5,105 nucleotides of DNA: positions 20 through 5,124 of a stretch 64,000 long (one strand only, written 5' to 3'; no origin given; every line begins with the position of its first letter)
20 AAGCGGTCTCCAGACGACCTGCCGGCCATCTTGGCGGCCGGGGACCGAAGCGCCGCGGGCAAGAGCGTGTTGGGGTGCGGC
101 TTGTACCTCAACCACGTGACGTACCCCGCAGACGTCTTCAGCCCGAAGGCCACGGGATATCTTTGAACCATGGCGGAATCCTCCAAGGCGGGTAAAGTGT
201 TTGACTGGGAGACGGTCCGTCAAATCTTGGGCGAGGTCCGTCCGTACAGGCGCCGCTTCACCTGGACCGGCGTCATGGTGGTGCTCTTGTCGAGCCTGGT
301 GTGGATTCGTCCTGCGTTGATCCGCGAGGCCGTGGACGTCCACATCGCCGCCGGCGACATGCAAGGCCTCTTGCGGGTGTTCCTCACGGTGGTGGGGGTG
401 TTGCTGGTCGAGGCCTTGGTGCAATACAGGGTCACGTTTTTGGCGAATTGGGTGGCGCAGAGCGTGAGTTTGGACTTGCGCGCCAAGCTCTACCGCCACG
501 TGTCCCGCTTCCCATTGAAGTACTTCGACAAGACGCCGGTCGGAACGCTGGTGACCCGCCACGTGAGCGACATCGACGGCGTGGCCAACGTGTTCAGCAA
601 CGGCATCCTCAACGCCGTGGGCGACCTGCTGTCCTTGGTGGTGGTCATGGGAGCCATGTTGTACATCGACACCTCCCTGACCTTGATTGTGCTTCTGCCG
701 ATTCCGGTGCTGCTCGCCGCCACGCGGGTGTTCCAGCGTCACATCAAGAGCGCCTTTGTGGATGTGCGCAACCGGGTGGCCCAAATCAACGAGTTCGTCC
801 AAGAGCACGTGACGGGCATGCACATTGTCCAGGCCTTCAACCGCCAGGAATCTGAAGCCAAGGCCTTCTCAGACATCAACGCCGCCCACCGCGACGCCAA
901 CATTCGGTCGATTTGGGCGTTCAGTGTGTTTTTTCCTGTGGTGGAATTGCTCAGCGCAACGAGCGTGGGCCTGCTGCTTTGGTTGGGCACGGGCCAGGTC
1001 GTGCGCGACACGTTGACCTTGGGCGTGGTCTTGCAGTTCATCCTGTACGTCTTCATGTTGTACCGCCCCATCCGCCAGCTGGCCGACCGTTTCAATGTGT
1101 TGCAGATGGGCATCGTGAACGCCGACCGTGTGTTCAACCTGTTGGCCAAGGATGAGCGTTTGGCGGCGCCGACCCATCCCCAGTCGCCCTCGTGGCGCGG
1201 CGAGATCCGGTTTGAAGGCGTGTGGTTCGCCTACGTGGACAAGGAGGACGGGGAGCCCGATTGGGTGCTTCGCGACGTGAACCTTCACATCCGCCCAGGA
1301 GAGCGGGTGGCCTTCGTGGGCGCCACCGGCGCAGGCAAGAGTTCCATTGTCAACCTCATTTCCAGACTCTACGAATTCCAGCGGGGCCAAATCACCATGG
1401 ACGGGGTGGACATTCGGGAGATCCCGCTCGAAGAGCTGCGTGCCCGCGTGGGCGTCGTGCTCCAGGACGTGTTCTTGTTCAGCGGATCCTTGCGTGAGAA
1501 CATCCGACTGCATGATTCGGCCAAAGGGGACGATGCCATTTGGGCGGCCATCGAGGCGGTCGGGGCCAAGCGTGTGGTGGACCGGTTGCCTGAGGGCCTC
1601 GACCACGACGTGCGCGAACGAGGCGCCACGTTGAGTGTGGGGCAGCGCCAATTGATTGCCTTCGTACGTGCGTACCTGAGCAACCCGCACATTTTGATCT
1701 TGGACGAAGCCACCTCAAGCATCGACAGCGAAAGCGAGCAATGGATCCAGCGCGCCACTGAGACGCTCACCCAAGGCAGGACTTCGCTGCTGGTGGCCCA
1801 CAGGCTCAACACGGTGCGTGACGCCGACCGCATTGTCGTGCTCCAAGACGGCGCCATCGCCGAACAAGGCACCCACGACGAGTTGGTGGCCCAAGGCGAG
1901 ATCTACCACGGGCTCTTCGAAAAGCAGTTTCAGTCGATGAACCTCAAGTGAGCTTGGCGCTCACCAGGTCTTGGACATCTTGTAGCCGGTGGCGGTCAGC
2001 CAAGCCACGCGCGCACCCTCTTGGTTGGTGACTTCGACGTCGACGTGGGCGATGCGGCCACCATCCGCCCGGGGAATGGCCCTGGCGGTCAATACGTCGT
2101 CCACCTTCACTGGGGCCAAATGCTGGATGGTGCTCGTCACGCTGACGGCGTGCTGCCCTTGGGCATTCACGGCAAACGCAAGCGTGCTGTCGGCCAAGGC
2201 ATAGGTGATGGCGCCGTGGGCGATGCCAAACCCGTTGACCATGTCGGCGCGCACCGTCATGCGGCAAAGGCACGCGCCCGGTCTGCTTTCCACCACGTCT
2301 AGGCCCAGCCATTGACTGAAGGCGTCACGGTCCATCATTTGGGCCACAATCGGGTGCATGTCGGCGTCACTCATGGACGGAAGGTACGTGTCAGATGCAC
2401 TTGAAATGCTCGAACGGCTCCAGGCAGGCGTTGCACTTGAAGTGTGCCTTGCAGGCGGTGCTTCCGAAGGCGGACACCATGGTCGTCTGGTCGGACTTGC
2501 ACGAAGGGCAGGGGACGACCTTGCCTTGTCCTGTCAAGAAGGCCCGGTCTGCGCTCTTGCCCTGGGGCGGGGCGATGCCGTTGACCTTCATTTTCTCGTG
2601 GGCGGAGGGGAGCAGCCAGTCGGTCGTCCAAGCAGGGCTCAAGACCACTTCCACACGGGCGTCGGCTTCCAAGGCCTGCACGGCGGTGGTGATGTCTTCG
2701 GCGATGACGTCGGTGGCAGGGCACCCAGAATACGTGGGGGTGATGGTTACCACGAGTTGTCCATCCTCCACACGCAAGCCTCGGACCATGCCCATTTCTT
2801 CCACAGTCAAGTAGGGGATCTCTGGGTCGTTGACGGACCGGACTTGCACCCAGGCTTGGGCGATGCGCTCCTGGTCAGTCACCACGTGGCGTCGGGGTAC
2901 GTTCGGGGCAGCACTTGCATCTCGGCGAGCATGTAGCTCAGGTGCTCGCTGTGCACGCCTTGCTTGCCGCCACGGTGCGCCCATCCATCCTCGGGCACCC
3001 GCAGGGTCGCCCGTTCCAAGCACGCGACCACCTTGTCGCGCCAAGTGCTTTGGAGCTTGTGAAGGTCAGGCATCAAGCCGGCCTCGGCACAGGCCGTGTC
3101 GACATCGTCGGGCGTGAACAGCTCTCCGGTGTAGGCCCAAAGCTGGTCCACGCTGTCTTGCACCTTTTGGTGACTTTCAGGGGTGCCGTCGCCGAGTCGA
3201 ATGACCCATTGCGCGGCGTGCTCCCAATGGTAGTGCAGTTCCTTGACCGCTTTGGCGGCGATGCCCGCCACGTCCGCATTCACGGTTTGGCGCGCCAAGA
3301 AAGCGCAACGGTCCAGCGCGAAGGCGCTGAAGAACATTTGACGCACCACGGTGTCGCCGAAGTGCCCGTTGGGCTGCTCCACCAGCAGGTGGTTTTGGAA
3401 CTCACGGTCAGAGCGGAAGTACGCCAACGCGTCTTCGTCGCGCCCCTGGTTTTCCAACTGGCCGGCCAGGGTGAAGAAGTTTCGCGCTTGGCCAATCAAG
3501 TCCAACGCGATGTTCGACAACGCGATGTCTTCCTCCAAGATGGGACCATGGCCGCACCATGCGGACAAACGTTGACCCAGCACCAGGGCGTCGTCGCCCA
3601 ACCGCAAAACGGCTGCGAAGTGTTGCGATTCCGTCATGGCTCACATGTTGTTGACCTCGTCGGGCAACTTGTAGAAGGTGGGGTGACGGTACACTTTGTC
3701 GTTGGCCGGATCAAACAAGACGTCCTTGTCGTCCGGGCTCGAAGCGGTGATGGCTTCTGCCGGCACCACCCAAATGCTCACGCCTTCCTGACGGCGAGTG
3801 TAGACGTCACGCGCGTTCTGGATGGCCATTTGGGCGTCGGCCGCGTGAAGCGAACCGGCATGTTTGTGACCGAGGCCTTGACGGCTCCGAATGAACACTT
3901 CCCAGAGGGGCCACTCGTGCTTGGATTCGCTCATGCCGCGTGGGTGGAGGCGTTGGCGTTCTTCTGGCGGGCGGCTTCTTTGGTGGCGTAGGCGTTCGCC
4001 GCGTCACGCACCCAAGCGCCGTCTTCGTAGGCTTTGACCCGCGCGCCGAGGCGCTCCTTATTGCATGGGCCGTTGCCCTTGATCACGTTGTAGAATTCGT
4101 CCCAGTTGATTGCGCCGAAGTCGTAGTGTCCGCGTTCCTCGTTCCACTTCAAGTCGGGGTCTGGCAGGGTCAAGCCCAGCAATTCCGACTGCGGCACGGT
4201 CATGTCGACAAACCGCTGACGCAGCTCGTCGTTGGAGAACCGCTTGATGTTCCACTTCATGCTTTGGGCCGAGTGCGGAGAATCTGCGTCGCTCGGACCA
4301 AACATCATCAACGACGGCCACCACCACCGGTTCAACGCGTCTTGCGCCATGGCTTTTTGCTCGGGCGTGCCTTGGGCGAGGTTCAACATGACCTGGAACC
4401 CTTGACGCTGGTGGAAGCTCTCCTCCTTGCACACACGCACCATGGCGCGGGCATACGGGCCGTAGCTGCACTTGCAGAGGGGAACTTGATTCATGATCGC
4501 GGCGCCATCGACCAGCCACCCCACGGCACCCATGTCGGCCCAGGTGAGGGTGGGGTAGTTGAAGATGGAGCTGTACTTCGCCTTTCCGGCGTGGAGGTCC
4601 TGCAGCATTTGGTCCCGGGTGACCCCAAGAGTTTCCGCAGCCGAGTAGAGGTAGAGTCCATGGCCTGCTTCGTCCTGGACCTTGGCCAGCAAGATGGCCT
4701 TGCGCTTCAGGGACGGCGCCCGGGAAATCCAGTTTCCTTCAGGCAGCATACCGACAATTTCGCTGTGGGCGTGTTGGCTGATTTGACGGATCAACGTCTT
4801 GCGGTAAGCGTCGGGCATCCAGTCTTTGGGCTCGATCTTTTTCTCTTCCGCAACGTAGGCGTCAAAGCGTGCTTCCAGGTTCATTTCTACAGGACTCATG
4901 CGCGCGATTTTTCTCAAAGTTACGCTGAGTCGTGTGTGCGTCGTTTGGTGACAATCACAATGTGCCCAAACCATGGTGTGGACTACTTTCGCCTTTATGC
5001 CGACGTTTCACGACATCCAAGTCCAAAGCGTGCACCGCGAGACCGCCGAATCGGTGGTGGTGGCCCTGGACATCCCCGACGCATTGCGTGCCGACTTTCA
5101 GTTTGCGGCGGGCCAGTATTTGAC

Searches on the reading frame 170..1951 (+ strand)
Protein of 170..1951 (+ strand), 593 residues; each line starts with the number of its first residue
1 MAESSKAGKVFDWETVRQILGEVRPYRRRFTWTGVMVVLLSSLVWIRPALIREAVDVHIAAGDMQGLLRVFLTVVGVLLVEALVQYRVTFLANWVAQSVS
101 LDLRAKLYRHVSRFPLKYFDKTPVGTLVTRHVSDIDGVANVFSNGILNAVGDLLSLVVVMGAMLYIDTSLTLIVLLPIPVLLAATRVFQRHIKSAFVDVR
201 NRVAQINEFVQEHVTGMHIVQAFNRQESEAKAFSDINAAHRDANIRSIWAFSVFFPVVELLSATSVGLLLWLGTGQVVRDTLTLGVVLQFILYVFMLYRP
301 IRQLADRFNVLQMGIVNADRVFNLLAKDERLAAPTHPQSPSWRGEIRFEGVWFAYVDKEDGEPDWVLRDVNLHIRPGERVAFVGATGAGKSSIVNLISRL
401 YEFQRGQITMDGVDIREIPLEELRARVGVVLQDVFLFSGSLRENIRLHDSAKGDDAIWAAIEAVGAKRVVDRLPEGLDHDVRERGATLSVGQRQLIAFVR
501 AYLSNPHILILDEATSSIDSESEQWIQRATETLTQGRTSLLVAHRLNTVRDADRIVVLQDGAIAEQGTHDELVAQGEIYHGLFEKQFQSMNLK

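Call 55: search_protein_families(library=pfam, proteins=[window:170-1951:+], max_evalue=0.00001)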
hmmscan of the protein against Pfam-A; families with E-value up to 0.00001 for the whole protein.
window:170-1951:+ (593 aa): 2 families
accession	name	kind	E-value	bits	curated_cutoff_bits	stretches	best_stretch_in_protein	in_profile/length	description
PF00664.28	ABC_membrane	-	1e-43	150.4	28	1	46-300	17-273/274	ABC transporter transmembrane region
PF00005.33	ABC_tran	-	2.1e-30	106.6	25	1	367-516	1-137/137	ABC transporter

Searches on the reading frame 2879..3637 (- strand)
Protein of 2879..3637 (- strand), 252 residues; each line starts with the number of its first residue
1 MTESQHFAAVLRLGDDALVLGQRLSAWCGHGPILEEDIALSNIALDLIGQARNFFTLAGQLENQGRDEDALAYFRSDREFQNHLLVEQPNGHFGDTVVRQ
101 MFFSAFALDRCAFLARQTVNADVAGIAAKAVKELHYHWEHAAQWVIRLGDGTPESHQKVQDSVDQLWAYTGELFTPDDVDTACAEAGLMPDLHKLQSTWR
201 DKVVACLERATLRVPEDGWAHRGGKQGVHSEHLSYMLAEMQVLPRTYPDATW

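Call 55: search_protein_families(library=pfam, proteins=[window:2879-3637:-], max_evalue=0.00001)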
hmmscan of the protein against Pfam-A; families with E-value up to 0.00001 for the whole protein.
window:2879-3637:- (252 aa): 1 family
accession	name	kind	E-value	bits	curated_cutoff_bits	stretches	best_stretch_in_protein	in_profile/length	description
PF05138.18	PaaA_PaaC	-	6e-93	311.3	28.5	1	3-252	15-263/263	Phenylacetic acid catabolic protein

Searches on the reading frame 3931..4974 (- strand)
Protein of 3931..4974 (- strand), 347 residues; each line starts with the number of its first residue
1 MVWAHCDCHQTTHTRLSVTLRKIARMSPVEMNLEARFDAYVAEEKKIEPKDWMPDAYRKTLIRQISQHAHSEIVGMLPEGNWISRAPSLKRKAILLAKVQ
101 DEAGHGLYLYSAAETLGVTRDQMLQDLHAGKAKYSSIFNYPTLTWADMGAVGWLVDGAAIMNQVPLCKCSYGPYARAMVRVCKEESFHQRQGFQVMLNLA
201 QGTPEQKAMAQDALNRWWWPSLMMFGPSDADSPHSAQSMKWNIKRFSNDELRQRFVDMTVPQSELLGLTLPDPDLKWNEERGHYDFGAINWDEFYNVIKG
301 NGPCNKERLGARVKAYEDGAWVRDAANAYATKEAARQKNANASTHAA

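Call 55: search_protein_families(library=pfam, proteins=[window:3931-4974:-], max_evalue=0.00001)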
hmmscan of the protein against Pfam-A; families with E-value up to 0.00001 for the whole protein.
window:3931-4974:- (347 aa): 1 family
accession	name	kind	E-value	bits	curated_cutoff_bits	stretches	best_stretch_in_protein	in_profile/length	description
PF05138.18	PaaA_PaaC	-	4.4e-102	341.2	28.5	1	47-321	4-263/263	Phenylacetic acid catabolic protein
